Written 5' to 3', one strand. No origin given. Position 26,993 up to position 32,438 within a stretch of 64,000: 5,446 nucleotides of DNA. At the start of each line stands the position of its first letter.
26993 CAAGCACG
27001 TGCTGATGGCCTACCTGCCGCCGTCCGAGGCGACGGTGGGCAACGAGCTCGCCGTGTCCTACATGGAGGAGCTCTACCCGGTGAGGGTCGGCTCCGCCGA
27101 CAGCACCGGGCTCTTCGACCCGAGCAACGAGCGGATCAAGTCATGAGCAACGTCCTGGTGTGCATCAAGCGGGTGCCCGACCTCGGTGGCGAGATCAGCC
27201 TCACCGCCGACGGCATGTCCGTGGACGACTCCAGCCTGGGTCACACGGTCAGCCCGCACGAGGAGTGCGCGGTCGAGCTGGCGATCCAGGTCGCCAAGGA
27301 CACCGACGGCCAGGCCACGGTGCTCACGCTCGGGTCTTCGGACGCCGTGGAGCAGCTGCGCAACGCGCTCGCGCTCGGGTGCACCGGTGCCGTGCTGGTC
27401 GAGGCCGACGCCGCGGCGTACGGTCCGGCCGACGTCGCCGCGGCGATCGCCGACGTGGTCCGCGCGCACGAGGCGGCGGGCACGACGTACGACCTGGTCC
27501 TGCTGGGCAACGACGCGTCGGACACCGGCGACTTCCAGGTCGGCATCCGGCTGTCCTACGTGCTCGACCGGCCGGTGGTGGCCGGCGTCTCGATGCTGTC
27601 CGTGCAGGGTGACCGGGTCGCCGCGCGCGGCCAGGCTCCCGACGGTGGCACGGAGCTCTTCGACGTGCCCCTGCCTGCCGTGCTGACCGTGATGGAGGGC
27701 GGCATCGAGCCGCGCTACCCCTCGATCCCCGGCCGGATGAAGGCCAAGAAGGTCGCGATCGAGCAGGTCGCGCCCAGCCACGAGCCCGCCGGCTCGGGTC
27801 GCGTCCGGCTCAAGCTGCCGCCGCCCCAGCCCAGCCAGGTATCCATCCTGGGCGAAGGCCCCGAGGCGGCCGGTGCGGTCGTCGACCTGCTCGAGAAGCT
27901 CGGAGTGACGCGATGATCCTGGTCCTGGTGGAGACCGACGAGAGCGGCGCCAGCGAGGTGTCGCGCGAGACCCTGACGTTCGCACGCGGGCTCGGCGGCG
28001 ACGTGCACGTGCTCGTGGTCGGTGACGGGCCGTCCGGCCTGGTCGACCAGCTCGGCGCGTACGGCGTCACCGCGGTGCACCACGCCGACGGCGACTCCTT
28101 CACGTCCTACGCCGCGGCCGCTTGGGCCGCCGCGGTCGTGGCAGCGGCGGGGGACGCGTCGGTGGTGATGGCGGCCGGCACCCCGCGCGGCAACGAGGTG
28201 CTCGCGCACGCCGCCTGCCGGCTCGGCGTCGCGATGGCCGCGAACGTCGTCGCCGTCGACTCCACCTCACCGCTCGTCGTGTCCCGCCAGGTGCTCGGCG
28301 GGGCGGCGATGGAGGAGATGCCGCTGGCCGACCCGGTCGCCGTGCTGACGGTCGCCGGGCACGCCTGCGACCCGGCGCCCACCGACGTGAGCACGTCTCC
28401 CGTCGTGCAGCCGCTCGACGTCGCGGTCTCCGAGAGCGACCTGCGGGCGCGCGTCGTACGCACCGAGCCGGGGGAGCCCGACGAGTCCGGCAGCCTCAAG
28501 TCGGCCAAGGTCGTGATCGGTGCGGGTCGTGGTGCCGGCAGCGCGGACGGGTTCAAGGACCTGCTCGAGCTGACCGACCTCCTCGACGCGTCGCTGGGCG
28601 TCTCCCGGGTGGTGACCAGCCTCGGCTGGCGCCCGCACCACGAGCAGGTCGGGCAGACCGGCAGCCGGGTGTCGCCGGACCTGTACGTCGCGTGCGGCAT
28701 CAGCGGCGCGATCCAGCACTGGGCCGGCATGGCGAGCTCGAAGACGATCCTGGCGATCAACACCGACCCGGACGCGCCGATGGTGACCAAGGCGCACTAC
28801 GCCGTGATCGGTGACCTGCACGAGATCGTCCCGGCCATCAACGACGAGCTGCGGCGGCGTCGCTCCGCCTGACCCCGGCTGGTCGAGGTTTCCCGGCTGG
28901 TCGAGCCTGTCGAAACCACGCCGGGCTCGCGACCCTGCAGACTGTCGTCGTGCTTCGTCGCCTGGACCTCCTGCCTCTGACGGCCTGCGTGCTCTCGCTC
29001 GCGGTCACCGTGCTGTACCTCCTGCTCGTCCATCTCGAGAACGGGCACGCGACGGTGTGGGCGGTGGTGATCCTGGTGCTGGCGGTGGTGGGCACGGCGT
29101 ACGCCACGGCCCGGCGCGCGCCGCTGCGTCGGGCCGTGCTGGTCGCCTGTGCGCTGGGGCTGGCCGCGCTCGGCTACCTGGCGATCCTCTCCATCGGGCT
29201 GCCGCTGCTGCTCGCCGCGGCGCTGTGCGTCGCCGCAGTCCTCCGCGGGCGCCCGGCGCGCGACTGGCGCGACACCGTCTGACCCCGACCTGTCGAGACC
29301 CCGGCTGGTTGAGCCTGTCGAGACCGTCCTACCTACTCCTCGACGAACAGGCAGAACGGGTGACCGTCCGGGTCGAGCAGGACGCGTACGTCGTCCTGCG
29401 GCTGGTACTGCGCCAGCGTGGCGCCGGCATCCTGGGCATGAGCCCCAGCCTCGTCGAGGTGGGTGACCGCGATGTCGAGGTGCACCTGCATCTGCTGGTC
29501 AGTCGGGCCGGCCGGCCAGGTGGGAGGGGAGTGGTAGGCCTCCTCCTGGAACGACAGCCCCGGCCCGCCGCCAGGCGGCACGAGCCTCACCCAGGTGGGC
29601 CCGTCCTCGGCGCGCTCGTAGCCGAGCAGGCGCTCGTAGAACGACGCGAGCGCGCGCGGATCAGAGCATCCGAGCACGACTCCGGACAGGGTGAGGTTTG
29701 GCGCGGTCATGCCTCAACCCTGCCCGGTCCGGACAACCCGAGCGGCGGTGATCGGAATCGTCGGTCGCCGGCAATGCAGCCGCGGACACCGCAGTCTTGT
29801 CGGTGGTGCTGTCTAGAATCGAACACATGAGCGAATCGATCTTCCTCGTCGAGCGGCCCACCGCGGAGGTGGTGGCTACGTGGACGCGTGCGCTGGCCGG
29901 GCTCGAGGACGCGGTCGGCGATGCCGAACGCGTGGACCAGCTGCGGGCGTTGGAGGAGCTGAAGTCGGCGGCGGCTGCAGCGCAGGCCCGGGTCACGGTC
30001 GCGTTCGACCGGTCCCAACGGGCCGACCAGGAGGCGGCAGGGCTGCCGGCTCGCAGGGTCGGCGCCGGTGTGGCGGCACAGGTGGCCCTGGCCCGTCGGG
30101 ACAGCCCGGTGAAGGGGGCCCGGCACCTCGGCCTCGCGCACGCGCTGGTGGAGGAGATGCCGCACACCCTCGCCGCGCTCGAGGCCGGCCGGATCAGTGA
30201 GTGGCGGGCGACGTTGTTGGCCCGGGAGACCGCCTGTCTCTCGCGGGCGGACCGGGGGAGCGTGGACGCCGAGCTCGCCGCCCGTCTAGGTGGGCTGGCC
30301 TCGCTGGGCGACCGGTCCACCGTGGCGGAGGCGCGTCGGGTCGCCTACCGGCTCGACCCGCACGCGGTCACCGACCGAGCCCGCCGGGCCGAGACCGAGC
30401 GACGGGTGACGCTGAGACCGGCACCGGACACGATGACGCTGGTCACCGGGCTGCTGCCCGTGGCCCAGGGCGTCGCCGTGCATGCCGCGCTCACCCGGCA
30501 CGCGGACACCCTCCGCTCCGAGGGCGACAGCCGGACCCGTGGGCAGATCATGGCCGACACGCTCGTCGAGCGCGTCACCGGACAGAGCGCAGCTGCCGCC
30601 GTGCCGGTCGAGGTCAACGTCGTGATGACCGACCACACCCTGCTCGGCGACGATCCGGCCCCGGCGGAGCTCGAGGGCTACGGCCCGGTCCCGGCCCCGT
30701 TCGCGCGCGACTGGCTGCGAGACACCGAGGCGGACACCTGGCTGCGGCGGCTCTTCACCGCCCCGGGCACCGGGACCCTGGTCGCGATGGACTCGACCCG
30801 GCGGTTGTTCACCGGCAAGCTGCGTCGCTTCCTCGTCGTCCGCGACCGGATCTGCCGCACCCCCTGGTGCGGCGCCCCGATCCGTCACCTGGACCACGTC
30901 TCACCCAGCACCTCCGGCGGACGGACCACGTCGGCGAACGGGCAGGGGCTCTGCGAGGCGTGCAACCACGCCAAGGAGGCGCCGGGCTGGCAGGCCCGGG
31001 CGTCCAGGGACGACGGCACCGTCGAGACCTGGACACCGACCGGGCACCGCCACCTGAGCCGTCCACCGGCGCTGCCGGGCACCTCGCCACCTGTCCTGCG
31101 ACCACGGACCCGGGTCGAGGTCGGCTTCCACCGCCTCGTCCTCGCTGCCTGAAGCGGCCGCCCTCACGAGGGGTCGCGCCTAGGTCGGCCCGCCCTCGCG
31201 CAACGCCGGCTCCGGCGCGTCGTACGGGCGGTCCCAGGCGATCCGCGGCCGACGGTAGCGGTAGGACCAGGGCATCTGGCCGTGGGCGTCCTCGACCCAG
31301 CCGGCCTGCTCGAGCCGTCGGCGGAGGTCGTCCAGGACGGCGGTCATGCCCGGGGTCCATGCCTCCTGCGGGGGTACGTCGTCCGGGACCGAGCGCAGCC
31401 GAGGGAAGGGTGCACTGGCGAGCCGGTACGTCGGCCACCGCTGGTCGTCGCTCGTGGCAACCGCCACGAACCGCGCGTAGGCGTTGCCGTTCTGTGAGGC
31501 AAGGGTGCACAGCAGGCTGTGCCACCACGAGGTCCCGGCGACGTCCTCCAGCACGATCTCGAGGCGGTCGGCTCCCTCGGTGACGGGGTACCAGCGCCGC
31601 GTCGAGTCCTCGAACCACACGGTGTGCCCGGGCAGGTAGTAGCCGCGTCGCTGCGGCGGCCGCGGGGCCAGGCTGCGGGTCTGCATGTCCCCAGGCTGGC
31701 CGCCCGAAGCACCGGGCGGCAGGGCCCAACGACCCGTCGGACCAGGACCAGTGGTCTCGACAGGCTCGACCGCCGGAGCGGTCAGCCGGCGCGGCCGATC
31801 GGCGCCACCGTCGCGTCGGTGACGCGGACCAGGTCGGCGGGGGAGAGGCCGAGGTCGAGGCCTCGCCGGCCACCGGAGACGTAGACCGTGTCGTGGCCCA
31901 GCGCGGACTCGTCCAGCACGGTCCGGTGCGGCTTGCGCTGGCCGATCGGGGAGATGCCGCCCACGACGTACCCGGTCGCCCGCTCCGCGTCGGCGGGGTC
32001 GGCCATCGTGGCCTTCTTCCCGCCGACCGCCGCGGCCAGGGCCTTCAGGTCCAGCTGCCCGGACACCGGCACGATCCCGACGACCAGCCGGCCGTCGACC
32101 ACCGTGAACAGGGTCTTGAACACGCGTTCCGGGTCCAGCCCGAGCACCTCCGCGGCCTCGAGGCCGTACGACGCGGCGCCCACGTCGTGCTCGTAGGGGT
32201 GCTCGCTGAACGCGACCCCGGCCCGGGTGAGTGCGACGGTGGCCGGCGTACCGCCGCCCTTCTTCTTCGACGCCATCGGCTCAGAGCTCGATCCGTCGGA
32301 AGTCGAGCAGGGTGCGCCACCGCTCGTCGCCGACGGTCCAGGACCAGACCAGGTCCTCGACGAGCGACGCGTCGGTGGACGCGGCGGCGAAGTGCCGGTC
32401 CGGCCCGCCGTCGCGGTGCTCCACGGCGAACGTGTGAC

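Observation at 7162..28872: Complete choline-to-sarcosine pathway using a corrinoid demethylase, embedded in an actinobacterial backbone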

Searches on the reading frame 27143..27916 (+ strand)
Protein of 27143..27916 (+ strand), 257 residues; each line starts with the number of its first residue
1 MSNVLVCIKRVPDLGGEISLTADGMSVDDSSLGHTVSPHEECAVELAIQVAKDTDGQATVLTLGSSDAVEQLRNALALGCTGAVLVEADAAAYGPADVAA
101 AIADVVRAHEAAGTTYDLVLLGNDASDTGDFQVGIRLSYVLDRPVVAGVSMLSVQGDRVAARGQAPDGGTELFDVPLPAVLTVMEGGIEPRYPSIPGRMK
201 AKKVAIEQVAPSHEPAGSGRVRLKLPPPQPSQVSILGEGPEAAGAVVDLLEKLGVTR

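Call 8: search_protein_families(library=pfam, proteins=[window:27143-27916:+])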
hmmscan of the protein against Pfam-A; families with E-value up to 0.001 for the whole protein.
window:27143-27916:+ (257 aa): 1 family
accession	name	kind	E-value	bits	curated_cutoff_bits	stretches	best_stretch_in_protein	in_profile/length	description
PF01012.27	ETF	-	4e-25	89.1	26.7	1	26-212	3-179/181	Electron transfer flavoprotein domain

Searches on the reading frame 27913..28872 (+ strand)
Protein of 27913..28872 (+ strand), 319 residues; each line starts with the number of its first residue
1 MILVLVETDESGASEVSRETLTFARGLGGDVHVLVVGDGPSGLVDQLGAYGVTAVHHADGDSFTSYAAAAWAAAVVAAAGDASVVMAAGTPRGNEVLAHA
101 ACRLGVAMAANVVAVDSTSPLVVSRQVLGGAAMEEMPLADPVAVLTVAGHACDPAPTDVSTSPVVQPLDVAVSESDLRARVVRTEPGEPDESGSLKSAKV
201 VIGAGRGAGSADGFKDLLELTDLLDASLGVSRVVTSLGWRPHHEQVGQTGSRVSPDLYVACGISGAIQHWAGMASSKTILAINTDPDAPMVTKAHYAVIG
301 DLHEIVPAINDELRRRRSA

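Call 8: search_protein_families(library=pfam, proteins=[window:27913-28872:+])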
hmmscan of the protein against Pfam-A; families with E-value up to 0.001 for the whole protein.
window:27913-28872:+ (319 aa): 2 families
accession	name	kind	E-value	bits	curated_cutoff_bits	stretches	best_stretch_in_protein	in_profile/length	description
PF00766.25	ETF_alpha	-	1.2e-29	102.5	27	1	195-273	2-80/81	Electron transfer flavoprotein FAD-binding domain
PF01012.27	ETF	-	7.3e-26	91.5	26.7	1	2-171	1-179/181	Electron transfer flavoprotein domain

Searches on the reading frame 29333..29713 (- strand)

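Call 17: search_protein_families(library=pfam, proteins=[window:29333-29713:-])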
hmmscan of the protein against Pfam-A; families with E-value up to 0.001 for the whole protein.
window:29333-29713:- (126 aa): 2 families
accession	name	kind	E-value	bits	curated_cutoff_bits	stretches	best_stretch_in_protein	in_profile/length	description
PF18029.7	Glyoxalase_6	-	1.2e-22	81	23.6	1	12-123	2-106/106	Glyoxalase-like domain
PF00903.31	Glyoxalase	-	0.00011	23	20.6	1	12-121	5-120/121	Glyoxalase/Bleomycin resistance protein/Dioxygenase superfamily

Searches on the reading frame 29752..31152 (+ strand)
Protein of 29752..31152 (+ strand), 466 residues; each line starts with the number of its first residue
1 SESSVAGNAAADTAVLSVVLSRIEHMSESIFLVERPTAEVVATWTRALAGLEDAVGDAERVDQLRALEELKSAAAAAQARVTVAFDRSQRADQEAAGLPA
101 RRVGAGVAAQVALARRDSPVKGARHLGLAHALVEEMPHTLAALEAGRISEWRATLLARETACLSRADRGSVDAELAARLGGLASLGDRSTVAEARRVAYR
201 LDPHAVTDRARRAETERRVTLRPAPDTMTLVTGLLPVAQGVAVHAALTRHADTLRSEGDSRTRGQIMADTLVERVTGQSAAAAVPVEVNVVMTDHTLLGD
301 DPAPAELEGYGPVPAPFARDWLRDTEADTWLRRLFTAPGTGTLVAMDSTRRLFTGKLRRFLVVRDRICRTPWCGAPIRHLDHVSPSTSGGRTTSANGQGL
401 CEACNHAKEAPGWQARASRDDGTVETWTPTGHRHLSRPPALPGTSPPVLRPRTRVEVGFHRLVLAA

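Call 17: search_protein_families(library=pfam, proteins=[window:29752-31152:+])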
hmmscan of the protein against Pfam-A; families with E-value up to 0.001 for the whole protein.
window:29752-31152:+ (466 aa): 3 families
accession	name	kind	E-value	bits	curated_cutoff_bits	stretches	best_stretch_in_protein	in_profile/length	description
PF02720.22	DUF222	-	2.1e-19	70.5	24.4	1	66-365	3-306/306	Domain of unknown function (DUF222)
PF14279.12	HNH_5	-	0.0001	22.6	27.5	1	379-408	14-43/56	HNH endonuclease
PF01844.29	HNH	-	0.00015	22.3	21.4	1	373-409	4-45/47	HNH endonuclease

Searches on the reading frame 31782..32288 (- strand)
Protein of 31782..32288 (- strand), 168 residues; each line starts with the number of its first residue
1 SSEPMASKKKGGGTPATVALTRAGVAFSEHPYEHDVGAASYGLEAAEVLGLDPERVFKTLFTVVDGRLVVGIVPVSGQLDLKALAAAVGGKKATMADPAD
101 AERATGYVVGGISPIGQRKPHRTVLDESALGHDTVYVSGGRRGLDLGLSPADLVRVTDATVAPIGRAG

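Call 79: search_protein_families(library=pfam, proteins=[window:31782-32288:-], max_evalue=0.0001)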
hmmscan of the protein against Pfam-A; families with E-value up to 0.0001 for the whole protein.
window:31782-32288:- (168 aa): 1 family
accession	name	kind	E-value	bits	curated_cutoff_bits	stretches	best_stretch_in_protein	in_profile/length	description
PF04073.20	tRNA_edit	-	4.2e-24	85.4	25.5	1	44-155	9-122/123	Aminoacyl-tRNA editing domain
